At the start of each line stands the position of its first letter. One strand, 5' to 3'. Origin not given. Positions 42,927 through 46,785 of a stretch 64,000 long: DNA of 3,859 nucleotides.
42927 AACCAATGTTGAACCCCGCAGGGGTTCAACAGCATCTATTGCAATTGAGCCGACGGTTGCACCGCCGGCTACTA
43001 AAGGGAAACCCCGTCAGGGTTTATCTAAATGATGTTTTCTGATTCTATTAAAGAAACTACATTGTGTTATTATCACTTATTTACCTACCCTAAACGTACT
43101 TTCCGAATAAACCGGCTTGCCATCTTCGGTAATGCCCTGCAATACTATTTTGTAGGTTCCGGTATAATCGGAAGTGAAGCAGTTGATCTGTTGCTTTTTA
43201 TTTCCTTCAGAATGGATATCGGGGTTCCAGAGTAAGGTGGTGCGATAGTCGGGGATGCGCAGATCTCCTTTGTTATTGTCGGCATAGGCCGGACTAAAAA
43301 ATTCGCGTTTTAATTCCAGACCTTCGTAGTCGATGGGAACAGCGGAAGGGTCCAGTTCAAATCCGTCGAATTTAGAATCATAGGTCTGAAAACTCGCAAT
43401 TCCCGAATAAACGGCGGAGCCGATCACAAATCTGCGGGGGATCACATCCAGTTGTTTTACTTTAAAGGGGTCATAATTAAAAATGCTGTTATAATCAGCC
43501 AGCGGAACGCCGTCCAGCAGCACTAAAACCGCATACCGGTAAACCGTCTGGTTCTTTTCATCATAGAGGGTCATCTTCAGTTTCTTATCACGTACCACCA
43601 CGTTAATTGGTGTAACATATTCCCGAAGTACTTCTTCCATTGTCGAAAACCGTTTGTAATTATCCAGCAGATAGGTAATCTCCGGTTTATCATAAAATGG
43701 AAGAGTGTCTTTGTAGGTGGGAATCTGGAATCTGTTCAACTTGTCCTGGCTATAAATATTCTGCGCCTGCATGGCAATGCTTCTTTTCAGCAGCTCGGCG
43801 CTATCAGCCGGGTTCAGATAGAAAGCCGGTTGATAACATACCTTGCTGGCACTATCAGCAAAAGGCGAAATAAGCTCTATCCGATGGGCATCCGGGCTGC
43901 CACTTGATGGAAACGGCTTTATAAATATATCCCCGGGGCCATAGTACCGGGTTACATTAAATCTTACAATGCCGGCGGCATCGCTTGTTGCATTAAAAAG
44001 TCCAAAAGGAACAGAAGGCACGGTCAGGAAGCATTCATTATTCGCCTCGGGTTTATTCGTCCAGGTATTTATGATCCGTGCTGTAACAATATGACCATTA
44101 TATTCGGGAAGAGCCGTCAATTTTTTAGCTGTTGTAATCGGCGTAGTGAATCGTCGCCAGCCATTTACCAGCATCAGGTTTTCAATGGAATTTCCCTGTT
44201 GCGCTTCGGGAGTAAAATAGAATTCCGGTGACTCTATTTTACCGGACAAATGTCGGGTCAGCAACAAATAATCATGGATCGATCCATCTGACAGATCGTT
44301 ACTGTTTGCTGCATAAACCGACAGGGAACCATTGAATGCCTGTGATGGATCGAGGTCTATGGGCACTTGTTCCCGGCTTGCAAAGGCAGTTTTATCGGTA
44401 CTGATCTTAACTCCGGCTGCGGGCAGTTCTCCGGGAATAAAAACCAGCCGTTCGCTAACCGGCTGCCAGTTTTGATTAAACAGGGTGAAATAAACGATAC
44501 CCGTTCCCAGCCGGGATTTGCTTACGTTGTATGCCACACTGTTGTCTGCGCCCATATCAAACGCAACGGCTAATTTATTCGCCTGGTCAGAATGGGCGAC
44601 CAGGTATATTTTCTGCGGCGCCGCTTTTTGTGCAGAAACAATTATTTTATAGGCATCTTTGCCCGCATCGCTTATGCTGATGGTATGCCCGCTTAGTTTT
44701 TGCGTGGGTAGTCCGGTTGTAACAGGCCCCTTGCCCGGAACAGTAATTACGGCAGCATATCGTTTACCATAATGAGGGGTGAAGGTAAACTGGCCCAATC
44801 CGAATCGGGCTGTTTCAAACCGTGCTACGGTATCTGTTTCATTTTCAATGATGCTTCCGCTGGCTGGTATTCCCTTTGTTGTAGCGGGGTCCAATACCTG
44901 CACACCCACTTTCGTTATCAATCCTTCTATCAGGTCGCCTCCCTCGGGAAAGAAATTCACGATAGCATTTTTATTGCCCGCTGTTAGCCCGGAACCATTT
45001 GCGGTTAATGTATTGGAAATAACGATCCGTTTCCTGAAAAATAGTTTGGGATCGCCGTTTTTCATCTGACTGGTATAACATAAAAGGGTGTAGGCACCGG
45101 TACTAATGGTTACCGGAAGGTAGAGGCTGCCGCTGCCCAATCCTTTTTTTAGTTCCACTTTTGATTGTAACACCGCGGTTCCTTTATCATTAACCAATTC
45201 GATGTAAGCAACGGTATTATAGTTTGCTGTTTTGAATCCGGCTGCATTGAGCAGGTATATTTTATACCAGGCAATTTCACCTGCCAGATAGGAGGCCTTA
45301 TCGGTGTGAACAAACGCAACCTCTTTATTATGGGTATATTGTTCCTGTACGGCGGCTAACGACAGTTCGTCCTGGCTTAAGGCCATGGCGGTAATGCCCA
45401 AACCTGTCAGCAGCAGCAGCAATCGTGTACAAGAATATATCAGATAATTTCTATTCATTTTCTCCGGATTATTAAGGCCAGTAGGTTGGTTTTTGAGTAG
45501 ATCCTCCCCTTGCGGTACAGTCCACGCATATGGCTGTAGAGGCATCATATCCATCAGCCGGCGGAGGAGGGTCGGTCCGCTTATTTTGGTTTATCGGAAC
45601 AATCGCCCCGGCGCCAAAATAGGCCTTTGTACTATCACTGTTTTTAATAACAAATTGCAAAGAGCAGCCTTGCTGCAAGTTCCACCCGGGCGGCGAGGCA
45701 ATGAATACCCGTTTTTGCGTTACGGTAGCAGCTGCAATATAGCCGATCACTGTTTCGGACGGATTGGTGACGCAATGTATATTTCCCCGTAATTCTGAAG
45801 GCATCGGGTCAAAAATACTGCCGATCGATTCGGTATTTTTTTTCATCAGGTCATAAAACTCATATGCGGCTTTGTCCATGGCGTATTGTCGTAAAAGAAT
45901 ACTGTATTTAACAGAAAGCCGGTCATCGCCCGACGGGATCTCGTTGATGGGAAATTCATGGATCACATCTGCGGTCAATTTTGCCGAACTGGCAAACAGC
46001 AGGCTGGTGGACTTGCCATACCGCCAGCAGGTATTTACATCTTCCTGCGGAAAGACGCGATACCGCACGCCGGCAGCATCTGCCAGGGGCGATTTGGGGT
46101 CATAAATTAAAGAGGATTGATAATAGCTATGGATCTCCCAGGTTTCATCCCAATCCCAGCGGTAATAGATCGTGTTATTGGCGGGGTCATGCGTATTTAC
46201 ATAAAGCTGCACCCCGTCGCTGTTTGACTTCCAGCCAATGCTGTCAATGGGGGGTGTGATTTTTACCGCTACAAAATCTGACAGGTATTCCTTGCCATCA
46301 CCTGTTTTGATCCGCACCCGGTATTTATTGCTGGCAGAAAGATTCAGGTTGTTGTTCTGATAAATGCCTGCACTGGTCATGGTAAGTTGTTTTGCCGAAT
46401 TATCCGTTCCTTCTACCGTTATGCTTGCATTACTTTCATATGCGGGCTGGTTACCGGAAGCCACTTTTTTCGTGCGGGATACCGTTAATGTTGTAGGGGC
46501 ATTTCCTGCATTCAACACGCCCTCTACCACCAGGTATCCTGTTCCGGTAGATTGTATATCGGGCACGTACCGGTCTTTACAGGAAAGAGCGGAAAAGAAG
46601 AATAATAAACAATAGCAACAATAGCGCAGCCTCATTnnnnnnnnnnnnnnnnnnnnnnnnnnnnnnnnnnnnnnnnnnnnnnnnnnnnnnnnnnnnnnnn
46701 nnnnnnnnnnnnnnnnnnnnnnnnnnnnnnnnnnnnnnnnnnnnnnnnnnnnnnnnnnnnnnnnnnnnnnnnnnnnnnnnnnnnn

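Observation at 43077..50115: Four-gene SusD-less outer-membrane system: secreted protein, TBDR, DUF4249 lipoprotein, thioester-less macroglobulin-like protein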

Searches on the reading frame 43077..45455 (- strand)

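Call 5: search_protein_families(library=pfam, proteins=[window:43077-45455:-], max_evalue=0.1)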
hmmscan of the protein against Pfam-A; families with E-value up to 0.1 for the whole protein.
window:43077-45455:- (792 aa): 1 family
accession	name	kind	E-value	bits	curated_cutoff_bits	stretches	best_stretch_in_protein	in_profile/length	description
PF01835.25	MG2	-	2.2e-07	31.6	32.8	1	47-126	2-80/96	MG2 domain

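Call 6: search_protein_families(library=ncbifam, proteins=[window:43077-45455:-], max_evalue=0.1)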
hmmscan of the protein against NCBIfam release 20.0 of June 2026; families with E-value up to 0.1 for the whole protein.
window:43077-45455:- (792 aa): 0 families

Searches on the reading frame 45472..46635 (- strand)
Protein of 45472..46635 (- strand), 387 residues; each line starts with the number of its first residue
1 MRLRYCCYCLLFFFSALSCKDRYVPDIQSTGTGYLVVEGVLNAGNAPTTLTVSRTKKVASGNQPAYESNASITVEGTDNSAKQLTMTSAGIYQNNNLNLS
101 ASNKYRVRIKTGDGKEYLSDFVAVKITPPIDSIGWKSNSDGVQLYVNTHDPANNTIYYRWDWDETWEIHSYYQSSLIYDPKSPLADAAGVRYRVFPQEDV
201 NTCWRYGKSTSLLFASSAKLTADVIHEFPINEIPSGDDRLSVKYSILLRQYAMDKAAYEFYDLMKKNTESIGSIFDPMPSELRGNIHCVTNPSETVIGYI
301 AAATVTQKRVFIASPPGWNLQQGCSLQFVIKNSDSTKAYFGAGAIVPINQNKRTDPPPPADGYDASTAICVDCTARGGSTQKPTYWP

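Call 5: search_protein_families(library=pfam, proteins=[window:45472-46635:-], max_evalue=0.1)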
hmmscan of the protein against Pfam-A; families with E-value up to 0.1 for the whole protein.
window:45472-46635:- (387 aa): 3 families
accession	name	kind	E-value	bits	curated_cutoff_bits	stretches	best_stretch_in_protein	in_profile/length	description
PF14054.11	DUF4249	-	1.2e-49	169.8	28.5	1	21-309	2-269/269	Domain of unknown function (DUF4249)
PF18752.7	DAAD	-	0.012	15.9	25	1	69-164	129-219/291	Dictyosteliid AID/APOBEC-like Deaminase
PF01739.24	CheR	-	0.049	13.5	27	1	68-108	61-102/195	CheR methyltransferase, SAM binding domain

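Call 6: search_protein_families(library=ncbifam, proteins=[window:45472-46635:-], max_evalue=0.1)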
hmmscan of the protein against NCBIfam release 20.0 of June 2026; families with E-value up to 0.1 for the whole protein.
window:45472-46635:- (387 aa): 0 families
